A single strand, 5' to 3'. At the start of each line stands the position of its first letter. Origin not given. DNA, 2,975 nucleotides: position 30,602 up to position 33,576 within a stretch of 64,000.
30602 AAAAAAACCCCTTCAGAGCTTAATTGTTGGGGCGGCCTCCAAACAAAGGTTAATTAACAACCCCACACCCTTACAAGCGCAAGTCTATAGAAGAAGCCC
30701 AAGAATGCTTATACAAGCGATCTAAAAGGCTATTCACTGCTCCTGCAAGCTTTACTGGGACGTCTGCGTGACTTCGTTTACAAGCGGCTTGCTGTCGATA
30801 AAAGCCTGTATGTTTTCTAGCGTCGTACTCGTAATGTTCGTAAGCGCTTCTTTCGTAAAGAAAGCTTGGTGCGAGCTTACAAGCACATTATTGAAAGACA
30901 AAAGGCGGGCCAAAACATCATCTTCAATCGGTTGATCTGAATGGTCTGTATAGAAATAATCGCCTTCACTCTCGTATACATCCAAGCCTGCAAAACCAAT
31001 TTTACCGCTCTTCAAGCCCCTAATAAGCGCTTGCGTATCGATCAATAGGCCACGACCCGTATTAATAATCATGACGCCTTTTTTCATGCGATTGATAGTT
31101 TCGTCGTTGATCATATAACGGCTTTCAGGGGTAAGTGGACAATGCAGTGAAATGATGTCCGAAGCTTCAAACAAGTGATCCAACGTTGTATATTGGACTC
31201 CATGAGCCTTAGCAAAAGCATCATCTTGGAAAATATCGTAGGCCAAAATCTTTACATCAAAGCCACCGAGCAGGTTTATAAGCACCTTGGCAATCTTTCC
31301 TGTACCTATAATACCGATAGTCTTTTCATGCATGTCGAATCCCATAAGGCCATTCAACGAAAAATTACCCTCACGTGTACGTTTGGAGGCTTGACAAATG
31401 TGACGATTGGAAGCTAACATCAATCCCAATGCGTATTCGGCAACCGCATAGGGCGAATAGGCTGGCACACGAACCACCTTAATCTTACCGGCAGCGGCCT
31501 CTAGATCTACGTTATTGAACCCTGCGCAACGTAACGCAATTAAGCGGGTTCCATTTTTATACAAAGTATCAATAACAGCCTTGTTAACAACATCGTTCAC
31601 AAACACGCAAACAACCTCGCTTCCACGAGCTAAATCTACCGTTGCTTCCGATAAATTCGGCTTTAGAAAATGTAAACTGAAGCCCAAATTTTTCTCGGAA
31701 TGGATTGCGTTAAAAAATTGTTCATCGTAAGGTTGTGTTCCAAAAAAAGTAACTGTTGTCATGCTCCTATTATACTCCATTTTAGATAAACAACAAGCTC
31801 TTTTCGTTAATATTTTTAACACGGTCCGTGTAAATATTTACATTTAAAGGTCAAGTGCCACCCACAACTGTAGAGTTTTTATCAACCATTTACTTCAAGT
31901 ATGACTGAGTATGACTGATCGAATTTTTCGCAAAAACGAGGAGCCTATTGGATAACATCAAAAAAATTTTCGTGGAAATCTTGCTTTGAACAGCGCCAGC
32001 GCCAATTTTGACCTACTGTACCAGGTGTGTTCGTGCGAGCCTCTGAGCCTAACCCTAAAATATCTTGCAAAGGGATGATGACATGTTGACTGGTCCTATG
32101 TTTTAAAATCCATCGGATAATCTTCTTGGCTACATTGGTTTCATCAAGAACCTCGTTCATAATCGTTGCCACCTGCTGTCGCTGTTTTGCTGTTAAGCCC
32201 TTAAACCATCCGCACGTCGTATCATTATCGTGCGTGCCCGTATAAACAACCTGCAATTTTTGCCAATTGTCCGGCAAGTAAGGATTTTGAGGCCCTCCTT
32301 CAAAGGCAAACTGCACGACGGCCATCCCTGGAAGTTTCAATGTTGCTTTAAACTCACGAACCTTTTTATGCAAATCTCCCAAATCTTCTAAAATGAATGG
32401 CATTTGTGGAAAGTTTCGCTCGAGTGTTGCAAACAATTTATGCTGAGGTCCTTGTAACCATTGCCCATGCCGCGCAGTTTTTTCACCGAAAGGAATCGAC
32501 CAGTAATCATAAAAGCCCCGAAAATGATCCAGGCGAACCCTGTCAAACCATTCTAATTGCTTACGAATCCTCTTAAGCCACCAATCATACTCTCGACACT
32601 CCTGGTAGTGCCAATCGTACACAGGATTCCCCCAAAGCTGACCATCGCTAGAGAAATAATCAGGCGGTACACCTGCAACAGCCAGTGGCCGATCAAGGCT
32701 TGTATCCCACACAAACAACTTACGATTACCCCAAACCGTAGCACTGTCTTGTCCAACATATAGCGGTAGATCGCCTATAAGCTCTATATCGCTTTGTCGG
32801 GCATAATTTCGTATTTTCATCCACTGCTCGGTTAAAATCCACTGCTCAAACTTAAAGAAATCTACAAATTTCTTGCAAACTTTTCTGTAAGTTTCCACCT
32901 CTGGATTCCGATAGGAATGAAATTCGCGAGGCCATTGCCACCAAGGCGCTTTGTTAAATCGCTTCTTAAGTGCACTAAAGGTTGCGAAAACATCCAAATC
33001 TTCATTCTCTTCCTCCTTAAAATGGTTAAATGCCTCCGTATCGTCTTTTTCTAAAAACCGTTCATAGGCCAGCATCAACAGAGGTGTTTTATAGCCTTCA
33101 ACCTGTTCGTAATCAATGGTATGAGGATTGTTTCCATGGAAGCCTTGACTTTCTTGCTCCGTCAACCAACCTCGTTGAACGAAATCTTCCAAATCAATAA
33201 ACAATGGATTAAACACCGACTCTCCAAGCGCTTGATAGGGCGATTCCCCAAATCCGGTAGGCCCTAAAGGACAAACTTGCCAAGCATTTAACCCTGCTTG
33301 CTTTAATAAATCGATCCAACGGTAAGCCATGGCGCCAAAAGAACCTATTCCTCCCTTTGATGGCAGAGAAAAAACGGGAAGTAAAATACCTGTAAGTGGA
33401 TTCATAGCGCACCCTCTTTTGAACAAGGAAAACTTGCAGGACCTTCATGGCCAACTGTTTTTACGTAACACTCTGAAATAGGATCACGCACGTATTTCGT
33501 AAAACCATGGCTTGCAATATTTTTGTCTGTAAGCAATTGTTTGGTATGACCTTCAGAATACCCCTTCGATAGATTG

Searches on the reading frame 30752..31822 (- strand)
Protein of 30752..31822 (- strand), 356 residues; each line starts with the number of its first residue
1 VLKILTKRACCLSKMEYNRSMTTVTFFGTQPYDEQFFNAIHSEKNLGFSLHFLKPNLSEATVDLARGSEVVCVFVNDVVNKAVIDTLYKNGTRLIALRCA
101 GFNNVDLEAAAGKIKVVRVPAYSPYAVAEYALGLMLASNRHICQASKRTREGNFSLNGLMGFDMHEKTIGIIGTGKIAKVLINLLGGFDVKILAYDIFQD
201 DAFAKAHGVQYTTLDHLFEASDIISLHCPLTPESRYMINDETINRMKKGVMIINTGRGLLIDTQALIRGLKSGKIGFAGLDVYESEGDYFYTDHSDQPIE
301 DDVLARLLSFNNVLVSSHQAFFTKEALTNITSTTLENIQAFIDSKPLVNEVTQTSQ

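Call 25: search_protein_families(library=pfam, proteins=[window:30752-31822:-], max_evalue=0.001)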
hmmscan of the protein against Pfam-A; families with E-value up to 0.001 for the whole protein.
window:30752-31822:- (356 aa): 2 families
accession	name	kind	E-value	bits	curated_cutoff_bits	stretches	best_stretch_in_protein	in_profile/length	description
PF02826.25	2-Hacid_dh_C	-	4.1e-52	176.6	25.1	1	132-320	1-178/178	D-isomer specific 2-hydroxyacid dehydrogenase, NAD binding domain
PF00389.36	2-Hacid_dh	-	8.7e-29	100.3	24.6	1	30-351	8-133/134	D-isomer specific 2-hydroxyacid dehydrogenase, catalytic domain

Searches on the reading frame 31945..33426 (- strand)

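Call 25: search_protein_families(library=pfam, proteins=[window:31945-33426:-], max_evalue=0.001)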
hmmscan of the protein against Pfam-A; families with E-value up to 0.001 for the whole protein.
window:31945-33426:- (493 aa): 1 family
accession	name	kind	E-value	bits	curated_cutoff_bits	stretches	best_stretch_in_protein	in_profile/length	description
PF02446.23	Glyco_hydro_77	-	1.4e-155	519.2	25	1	16-483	1-463/465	4-alpha-glucanotransferase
